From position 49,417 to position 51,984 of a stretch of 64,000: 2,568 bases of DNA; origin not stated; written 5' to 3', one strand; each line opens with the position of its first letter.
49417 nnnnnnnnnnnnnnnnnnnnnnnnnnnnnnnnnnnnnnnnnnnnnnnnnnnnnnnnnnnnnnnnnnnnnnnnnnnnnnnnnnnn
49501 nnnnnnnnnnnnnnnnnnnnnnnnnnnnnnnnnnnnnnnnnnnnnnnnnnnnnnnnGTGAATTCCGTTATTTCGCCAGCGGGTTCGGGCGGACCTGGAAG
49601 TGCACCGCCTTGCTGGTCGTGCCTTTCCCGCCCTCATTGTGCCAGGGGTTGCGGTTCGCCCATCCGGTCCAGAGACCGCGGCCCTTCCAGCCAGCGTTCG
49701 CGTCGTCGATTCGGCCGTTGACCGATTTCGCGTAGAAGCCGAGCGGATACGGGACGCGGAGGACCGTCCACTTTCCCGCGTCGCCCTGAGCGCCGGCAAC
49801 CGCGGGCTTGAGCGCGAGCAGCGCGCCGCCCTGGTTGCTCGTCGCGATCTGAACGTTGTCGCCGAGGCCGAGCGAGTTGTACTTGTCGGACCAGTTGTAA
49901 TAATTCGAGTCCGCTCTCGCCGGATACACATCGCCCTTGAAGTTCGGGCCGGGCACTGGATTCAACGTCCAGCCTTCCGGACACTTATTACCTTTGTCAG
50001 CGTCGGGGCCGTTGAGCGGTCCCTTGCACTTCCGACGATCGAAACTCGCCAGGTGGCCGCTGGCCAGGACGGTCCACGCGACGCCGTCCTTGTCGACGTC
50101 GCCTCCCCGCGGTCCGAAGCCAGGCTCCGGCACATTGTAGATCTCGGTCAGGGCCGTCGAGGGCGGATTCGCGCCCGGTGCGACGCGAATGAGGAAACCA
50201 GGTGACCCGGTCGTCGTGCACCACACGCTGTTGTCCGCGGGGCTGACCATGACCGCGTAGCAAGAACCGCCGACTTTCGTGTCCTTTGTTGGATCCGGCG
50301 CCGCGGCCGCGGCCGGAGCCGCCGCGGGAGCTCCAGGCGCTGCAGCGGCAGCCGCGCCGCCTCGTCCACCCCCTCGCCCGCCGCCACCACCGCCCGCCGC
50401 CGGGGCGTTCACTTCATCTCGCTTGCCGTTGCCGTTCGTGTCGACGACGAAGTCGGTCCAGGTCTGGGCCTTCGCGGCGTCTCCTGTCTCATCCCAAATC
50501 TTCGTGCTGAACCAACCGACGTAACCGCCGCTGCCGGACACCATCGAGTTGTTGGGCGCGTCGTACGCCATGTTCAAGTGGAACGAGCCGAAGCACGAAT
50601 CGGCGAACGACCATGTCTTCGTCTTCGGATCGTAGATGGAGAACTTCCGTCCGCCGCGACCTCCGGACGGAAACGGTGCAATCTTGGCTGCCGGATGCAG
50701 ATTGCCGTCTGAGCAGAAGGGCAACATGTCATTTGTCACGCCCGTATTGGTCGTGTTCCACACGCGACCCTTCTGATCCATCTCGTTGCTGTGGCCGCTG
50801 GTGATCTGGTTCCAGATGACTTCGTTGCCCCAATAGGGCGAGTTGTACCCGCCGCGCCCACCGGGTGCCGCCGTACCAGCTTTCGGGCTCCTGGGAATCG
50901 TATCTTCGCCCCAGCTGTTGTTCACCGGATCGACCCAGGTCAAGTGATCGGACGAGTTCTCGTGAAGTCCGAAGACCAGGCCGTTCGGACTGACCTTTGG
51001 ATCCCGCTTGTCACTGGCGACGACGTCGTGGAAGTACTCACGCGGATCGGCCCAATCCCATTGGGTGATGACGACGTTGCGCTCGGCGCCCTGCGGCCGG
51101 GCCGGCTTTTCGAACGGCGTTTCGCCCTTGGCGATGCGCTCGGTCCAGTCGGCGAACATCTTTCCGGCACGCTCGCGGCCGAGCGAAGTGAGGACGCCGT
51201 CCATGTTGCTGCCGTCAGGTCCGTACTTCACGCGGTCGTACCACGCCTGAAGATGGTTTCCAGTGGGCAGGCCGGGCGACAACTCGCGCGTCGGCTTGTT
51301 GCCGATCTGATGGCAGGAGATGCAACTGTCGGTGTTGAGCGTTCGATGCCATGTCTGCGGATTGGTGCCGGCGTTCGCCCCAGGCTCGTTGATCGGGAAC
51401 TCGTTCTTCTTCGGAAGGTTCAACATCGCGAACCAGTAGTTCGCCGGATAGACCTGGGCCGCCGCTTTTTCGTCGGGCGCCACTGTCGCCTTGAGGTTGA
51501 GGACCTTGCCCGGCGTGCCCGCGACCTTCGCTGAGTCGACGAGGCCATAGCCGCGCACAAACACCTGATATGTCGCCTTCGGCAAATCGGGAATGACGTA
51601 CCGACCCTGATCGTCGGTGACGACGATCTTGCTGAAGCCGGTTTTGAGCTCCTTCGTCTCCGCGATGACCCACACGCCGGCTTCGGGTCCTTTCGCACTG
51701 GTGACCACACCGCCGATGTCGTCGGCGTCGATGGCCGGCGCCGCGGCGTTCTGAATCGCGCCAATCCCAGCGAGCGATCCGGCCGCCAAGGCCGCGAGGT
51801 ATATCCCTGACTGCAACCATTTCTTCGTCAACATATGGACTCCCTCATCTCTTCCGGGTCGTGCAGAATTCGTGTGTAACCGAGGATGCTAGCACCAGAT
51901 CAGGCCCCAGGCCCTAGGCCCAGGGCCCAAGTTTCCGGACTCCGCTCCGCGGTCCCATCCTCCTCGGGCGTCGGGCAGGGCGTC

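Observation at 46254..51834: Tightly coupled seven-gene operon joining three c-type heme proteins to a Tat flavin amine oxidase and two small membrane proteins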

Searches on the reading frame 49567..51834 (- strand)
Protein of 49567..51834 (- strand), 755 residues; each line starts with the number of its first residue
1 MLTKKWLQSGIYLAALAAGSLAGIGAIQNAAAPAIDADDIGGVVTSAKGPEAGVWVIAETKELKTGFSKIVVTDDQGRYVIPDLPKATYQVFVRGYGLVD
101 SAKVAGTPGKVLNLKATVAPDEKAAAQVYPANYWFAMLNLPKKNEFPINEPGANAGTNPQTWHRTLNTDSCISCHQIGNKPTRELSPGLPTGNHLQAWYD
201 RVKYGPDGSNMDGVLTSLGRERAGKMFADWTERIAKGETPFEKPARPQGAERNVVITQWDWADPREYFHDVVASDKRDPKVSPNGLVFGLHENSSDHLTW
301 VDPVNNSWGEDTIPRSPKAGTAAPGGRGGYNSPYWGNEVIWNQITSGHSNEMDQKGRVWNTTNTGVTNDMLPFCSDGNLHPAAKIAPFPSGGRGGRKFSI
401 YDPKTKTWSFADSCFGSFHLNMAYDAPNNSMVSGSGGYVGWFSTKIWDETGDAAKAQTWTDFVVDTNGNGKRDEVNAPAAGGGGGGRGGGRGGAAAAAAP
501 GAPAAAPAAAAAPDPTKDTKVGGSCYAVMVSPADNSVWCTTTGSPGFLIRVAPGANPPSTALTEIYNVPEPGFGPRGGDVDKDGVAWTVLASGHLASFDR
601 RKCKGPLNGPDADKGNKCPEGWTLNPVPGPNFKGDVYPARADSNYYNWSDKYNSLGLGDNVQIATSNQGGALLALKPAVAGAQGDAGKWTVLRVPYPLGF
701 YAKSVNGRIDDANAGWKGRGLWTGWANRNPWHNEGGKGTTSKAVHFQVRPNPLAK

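Call 3: search_protein_families(library=pfam, proteins=[window:49567-51834:-], max_evalue=0.01)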
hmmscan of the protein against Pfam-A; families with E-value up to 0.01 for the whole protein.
window:49567-51834:- (755 aa): 1 family
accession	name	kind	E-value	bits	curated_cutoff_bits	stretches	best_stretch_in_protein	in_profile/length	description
PF13620.12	CarboxypepD_reg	-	8.4e-07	29.7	32.3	1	40-117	2-80/82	Carboxypeptidase regulatory-like domain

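Call 5: search_protein_families(library=ncbifam, proteins=[window:49567-51834:-], max_evalue=0.01)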
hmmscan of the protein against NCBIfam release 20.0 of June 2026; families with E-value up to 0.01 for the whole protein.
window:49567-51834:- (755 aa): 0 families

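Call 23: find_homologous_proteins(query=window:49567-51834:-, max_evalue=0.00001)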
Query window:49567-51834:- (755 aa): 8000 proteins with E <= 0.00001 among 8000 candidates; the best 120 are listed.
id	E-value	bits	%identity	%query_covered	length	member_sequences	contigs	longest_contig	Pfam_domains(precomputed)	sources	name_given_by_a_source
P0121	0.0e+0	1723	97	100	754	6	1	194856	PF13620.13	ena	-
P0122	0.0e+0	1436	81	100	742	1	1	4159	PF13620.13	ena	-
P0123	0.0e+0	1389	79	100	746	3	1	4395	PF13620.13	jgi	jgi:hypothetical protein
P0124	0.0e+0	1359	80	95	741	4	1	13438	PF13620.13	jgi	jgi:hypothetical protein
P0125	0.0e+0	1301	76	100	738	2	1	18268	PF13620.13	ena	-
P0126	0.0e+0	1260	73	96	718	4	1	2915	PF13620.13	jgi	jgi:hypothetical protein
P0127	0.0e+0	1258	73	100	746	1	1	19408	PF13620.13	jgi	jgi:hypothetical protein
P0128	0.0e+0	1245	73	100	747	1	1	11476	-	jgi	jgi:hypothetical protein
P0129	0.0e+0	1235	71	100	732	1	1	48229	PF13620.13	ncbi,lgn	-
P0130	0.0e+0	1228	70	100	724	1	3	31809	PF13620.13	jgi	jgi:hypothetical protein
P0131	0.0e+0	1217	71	99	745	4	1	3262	PF13620.13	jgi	jgi:hypothetical protein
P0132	0.0e+0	1181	68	100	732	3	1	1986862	PF13620.13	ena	-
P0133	0.0e+0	1169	69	100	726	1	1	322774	PF13620.13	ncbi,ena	-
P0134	0.0e+0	1160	69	100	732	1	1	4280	PF13620.13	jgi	jgi:hypothetical protein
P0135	0.0e+0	1113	67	100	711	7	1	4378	PF13620.13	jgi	jgi:hypothetical protein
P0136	0.0e+0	1109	65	100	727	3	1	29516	PF13620.13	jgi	jgi:hypothetical protein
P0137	0.0e+0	1105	66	100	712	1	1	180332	PF13620.13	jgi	jgi:hypothetical protein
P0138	0.0e+0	1090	66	100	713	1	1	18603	PF13620.13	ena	-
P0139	0.0e+0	1082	66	99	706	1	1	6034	PF13620.13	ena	-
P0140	0.0e+0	1046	64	97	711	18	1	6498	PF13620.13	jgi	jgi:Carboxypeptidase regulatory-like domain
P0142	0.0e+0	1024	61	100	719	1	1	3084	PF13620.13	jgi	jgi:hypothetical protein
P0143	0.0e+0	1012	61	100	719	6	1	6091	PF13620.13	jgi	jgi:hypothetical protein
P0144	4.1e-296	1003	61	100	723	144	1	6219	PF13620.13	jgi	-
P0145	1.4e-295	1001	60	100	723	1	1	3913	PF13620.13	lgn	-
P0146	1.0e-294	998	61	100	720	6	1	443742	PF13620.13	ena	-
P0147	1.7e-291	988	60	100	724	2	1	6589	PF13620.13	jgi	-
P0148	1.0e-290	985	60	100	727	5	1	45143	PF13620.13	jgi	jgi:hypothetical protein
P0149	7.4e-284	962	60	100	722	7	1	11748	PF13620.13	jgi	jgi:hypothetical protein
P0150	5.3e-282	956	61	96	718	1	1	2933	PF13620.13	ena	-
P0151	1.0e-279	949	59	100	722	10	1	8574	PF13620.13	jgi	jgi:hypothetical protein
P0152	2.6e-279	947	58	100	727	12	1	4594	PF13620.13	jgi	jgi:hypothetical protein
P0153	1.4e-249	849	53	99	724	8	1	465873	PF13620.13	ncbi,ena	-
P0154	7.7e-248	843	55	97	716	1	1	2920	PF13620.13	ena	-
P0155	1.2e-246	839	54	98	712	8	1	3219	PF13620.13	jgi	jgi:hypothetical protein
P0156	1.6e-246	839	54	100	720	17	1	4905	PF13620.13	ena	-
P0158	1.3e-245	836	54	99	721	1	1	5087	PF13620.13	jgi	jgi:hypothetical protein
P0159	1.7e-245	835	53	99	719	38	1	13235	PF13620.13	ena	-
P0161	4.0e-244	831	53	99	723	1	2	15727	PF13620.13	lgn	-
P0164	1.7e-241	822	54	99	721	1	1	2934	PF13620.13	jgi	-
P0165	1.9e-241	822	53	99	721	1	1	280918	PF13620.13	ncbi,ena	-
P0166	2.0e-241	822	54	99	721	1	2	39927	PF13620.13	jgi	jgi:hypothetical protein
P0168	2.1e-240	819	53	99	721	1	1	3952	PF13620.13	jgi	jgi:hypothetical protein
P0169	2.2e-240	819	53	99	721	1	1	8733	PF13620.13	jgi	jgi:hypothetical protein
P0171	2.0e-239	815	52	100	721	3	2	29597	PF13620.13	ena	-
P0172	9.2e-238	810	53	98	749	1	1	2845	PF13620.13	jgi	jgi:hypothetical protein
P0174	2.0e-237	809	52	99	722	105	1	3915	PF13620.13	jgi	jgi:hypothetical protein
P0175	2.8e-237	808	54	97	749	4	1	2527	PF13620.13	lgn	-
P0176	4.9e-237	807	52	99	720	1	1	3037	PF13620.13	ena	-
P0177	5.2e-237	807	52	100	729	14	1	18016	PF13620.13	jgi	jgi:hypothetical protein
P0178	2.0e-236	805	52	99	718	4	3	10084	PF13620.13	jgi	jgi:hypothetical protein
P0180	3.1e-236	805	52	98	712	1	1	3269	PF13620.13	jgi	jgi:hypothetical protein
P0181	3.4e-236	805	52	99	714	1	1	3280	PF13620.13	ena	-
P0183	1.5e-235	803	52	98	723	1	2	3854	PF13620.13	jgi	jgi:hypothetical protein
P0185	6.0e-234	797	53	98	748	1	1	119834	PF13620.13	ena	-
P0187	9.6e-234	797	52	99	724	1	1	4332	PF13620.13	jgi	jgi:hypothetical protein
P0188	1.1e-233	796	52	97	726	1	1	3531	PF13620.13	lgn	-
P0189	1.3e-233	796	52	97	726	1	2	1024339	PF13620.13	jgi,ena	-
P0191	1.5e-233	796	51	100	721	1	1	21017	PF13620.13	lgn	-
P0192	1.6e-233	796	51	97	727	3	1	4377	PF13620.13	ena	-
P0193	2.0e-233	795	52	97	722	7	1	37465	PF13620.13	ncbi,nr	ncbi:MAG: carboxypeptidase regulatory-like domain-containing protein [Acidobacteria bacterium]|nr:ca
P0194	2.5e-233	795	71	63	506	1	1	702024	PF13620.13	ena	-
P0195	3.2e-233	795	51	100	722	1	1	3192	PF13620.13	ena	-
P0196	3.2e-233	795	52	97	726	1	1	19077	PF13620.13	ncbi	-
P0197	7.8e-233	794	52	99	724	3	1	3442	PF13620.13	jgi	jgi:hypothetical protein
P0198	1.2e-232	793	52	99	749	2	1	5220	PF13620.13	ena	-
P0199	1.5e-232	793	52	99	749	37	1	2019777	PF13620.13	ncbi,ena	-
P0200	1.6e-232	793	52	97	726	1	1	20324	PF13620.13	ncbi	-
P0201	2.5e-232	792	51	98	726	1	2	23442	PF13620.13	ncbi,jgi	jgi:hypothetical protein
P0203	4.0e-232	791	51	100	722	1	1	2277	PF13620.13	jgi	jgi:hypothetical protein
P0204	4.0e-232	791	52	99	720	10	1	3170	PF13620.13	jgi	-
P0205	4.1e-232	791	52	98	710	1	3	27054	PF13620.13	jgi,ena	-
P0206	4.1e-232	791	53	98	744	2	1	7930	PF13620.13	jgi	jgi:hypothetical protein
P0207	4.6e-232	791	51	98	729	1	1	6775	PF13620.13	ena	-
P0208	4.6e-232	791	51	99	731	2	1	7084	PF13620.13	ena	-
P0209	7.7e-232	790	52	99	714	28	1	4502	PF13620.13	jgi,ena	-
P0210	1.3e-231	790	51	100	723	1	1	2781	PF13620.13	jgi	jgi:hypothetical protein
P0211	2.9e-231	788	52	99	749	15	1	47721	PF13620.13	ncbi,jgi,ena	jgi:hypothetical protein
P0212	3.6e-231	788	52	98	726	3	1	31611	PF13620.13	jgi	jgi:hypothetical protein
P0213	5.0e-231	788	51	98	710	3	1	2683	PF13620.13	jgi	jgi:hypothetical protein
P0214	6.5e-231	787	51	99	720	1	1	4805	PF13620.13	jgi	jgi:hypothetical protein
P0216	1.2e-230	786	52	99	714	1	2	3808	PF13620.13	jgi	jgi:hypothetical protein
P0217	2.1e-230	785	50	100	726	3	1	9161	PF13620.13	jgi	jgi:hypothetical protein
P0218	3.1e-230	785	51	100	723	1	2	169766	PF13620.13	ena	-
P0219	3.1e-230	785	52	99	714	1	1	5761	PF13620.13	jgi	jgi:hypothetical protein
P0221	4.0e-230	785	52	99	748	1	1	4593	PF13620.13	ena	-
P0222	4.0e-230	785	51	98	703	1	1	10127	PF13620.13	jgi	jgi:hypothetical protein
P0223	7.9e-230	784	52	98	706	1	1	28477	PF13620.13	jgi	jgi:hypothetical protein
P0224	1.2e-229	783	51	99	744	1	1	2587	PF13620.13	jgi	-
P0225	1.2e-229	783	52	97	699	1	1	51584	PF13620.13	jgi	jgi:hypothetical protein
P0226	1.3e-229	783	51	97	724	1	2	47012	PF13620.13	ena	-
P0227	1.4e-229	783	51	98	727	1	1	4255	PF13620.13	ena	-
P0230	3.1e-229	782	51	100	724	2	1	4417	PF13620.13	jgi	-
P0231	4.2e-229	781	53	98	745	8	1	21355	PF13620.13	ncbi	-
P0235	7.9e-229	780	51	99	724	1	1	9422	PF13620.13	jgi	jgi:hypothetical protein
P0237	8.9e-229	780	51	98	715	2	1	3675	PF13620.13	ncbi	ncbi:MAG: carboxypeptidase-like regulatory domain-containing protein [Acidimicrobiia bacterium]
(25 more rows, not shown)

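Call 43: predict_structure(alignment_id=A3)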
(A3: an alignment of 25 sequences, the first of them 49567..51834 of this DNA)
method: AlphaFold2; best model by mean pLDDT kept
length: 755 residues; sequences in the alignment: 25
mean_pLDDT: 76.4   pTM: 0.81
mean pLDDT of the five models: 76.4, 72.3, 71.4, 70.5, 69.1
residues with pLDDT >= 90: 229; 70-90: 312; 50-70: 123; < 50: 91
segments of 3 or more residues with pLDDT < 50: 1-28, 326-329, 480-508, 645-665
pLDDT, mean of each block of 10 residues (from residue 1): 36 41 39 91 94 95 93 94 95 94 96 96 90 88 93 89 79 65 71 82 75 88 93 92 85 86 76 77 84 84 92 85 54 68 80 90 75 78 81 72 95 78 79 81 92 91 92 75 33 25 43 84 78 87 78 89 90 75 79 83 90 91 81 79 46 34 50 56 55 59 59 52 67 64 81 81
secondary structure, 60 per line:
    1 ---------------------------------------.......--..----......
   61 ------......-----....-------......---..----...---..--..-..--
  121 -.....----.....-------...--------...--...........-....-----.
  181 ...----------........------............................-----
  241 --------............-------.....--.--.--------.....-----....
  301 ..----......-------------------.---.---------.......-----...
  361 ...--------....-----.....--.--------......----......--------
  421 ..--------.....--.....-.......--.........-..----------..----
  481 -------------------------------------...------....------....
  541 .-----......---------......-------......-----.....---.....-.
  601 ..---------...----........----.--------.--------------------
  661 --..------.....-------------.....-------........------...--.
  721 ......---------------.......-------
elements in order (helices of 4 or more, strands of 3 or more residues): E40-46 E55-60 E67-72 E78-81 E89-94 E104-106 H122-126 H131-135 H159-169 H171-174 H180-183 H194-201 H208-235 H249-253 E254-260 E268-272 E287-291 E297-302 E307-312 E346-352 E358-363 H381-385 E397-402 E407-412 E431-435 E438-442 H444-450 H453-456 E457-461 E518-520 E527-530 E537-541 E547-552 E562-567 E575-580 E586-590 E594-598 E622-626 E671-675 E689-693 E701-708 E720-726 E742-748

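Call 47: fold_search(model_id=the predicted structure, library=pdb)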
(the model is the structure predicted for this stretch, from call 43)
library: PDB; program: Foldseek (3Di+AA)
matches with E <= 10: 1249; with E <= 0.001: 231
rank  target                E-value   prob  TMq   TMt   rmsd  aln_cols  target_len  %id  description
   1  2z2n                  3.8e-09  1.00  0.32  0.75   6.4       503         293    9  Crystal Structure of selenomethionine substituted virginiamycin B lyase from Staphylococcus aureus (released 2007-06-19)
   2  2z2o_D                7.2e-08  1.00  0.32  0.76   6.5       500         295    9  Crystal Structure of apo virginiamycin B lyase from Staphylococcus aureus (released 2007-06-19)
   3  2z2p_A                1.4e-07  1.00  0.32  0.76   6.5       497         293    9  Crystal Structure of catalytically inactive H270A virginiamycin B lyase from Staphylococcus aureus with Quinupristin (released 2007-06-19)
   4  8fia_A                1.7e-07  0.99  0.19  0.10  26.7       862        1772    9  The structure of fly Teneurin self assembly (released 2023-05-03)
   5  2qc5                  2.5e-07  1.00  0.32  0.73   6.3       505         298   10  Streptogramin B lyase structure (released 2008-10-14)
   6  8r54_A                2.1e-06  0.97  0.18  0.08  26.3       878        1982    8  Mouse teneurin-3 non-compact subunit - A0B0 isoform (released 2024-05-08)
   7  7mq8_LS               2.4e-06  1.00  0.28  0.43  23.4       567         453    9  Cryo-EM structure of the human SSU processome, state pre-A1 (released 2021-09-22)
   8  3q6k_B                2.5e-06  1.00  0.24  0.42  13.3       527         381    8  Salivary protein from Lutzomyia longipalpis (released 2011-07-27)
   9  6fb3_A                2.8e-06  0.99  0.22  0.10  24.4       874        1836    8  Teneurin 2 Partial Extracellular Domain (released 2018-03-28)
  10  7mq8_LN               6.1e-06  1.00  0.28  0.31   6.9       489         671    8  Cryo-EM structure of the human SSU processome, state pre-A1 (released 2021-09-22)
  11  2vw0                  7.6e-06  0.97  0.24  0.27  19.5       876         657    8  Crystal structure of the NanB sialidase from Streptococcus pneumoniae (released 2008-06-24)
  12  5ojr_C                8.4e-06  1.00  0.27  0.61   8.2       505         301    9  YCF48 bound to D1 peptide (released 2018-08-08)
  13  5m11                  1.0e-05  1.00  0.20  0.21  10.8       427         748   13  Structural and functional probing of PorZ, an essential bacterial surface component of the type-IX secretion system of h (released 2016-11-09)
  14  5ojp_A                1.1e-05  1.00  0.30  0.66   6.3       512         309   10  YCF48 bound to D1 peptide (released 2018-08-08)
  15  9a2d_F                1.2e-05  1.00  0.27  0.16   9.4       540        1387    7  Modeling of the ciliary Intraflagellar transport-A complex (released 2024-05-10)
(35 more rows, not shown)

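Call 66: find_encoding_contigs(protein=P0121, flank=10000, max_places=2)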
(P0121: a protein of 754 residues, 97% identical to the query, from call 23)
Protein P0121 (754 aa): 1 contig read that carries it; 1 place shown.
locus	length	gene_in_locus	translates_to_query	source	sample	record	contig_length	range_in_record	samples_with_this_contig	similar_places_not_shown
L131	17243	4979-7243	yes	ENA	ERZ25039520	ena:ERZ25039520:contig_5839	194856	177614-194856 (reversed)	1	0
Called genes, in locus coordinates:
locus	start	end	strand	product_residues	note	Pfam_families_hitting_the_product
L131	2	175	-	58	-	?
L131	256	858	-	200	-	PF25183:OMP_b-brl_4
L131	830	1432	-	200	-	PF13620:CarboxypepD_reg, PF13715:CarbopepD_reg_2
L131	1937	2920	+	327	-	PF02652:Lactate_perm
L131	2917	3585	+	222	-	PF02652:Lactate_perm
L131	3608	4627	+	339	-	PF01306:LacY_symp, PF03825:Nuc_H_symport, PF07690:MFS_1, PF12832:MFS_1_like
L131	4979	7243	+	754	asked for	PF13620:CarboxypepD_reg (weak)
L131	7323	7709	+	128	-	PF13442:Cytochrome_CBB3 (weak), PF00034:Cytochrom_C (weak)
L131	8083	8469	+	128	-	-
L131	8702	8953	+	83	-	PF01593:Amino_oxidase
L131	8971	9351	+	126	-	-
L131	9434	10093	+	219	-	PF01593:Amino_oxidase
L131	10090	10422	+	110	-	-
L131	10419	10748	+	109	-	-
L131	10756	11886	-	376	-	PF01408:GFO_IDH_MocA, PF22725:GFO_IDH_MocA_C3, PF02894:GFO_IDH_MocA_C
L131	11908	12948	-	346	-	-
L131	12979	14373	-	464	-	PF13520:AA_permease_2, PF00324:AA_permease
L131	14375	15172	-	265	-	PF02585:PIG-L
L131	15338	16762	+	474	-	-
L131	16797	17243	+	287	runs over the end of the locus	PF02585:PIG-L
